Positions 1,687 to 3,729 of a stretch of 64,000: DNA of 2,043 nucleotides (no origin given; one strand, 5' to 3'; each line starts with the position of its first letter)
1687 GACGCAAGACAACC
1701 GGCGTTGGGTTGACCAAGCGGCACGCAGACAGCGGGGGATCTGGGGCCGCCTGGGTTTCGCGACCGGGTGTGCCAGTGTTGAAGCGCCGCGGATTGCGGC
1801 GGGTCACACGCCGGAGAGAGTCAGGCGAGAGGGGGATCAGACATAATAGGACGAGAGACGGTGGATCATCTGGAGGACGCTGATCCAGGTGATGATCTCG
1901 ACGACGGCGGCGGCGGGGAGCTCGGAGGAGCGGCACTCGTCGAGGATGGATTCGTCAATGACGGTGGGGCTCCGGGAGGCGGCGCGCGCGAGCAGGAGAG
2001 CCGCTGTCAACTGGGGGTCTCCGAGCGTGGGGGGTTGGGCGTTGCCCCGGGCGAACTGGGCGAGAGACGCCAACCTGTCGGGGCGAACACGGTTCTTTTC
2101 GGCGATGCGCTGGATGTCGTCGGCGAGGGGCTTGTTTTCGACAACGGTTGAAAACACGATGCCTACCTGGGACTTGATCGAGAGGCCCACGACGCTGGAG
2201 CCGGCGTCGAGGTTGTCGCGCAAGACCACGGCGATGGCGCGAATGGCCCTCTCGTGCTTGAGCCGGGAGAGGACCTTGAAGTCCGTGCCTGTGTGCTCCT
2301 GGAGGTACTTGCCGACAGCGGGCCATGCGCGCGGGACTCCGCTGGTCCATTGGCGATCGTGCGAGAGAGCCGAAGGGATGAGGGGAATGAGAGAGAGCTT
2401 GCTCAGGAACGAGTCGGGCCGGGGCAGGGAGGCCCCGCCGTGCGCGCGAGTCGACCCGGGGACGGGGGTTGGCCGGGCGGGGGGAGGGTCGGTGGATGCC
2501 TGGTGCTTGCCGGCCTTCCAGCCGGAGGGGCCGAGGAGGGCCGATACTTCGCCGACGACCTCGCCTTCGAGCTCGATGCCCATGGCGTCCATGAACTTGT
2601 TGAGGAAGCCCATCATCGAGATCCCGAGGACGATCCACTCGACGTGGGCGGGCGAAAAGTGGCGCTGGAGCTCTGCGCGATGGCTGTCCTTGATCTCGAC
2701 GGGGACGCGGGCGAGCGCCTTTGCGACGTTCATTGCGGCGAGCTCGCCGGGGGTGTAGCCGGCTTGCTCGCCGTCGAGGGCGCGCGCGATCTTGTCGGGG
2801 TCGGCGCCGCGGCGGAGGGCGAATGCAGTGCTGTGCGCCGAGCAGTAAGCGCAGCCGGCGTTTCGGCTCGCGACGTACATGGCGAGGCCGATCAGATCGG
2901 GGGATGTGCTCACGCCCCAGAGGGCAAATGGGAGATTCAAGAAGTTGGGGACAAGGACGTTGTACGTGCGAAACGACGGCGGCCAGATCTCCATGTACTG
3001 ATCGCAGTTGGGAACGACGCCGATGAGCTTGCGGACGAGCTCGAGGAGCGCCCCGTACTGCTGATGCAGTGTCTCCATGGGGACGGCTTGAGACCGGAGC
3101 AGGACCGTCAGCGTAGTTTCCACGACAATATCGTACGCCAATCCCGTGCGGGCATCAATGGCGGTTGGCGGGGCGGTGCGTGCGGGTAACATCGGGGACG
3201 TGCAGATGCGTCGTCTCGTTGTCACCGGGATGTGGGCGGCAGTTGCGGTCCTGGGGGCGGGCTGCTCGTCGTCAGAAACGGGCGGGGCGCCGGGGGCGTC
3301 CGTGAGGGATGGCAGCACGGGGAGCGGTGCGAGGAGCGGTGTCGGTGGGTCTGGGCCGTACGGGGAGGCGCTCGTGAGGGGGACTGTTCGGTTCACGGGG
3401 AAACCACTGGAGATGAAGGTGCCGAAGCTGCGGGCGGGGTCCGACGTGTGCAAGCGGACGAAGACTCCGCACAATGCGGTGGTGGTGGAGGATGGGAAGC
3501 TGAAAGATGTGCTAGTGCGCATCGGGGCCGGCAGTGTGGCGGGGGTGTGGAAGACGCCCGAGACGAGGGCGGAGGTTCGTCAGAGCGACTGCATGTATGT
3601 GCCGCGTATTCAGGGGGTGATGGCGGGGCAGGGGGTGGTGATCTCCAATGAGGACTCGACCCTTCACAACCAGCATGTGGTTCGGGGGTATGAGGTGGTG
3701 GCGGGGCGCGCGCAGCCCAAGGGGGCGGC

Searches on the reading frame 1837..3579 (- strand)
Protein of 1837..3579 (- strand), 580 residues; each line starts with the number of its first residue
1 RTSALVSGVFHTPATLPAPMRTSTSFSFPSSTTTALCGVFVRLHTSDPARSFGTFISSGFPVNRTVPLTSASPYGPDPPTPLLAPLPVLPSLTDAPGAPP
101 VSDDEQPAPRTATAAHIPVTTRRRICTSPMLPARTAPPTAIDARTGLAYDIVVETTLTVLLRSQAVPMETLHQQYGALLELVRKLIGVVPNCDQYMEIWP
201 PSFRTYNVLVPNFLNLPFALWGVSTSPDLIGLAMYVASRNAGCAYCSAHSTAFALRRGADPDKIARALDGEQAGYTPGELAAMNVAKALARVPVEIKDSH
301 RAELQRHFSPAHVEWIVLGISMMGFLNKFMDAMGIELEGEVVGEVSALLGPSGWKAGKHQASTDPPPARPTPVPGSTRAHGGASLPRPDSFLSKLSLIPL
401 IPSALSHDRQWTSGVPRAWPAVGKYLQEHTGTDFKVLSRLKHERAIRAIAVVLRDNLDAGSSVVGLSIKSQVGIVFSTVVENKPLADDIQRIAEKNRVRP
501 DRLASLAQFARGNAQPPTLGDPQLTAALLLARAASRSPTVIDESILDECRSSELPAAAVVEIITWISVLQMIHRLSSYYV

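Call 74: search_protein_families(library=pfam, proteins=[window:1837-3579:-], max_evalue=0.001)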
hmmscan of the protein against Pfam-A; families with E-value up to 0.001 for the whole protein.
window:1837-3579:- (580 aa): 1 family
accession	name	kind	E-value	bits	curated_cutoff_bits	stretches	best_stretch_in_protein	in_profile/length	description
PF02627.25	CMD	-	2.4e-07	31.1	23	1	225-288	20-84/84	Carboxymuconolactone decarboxylase family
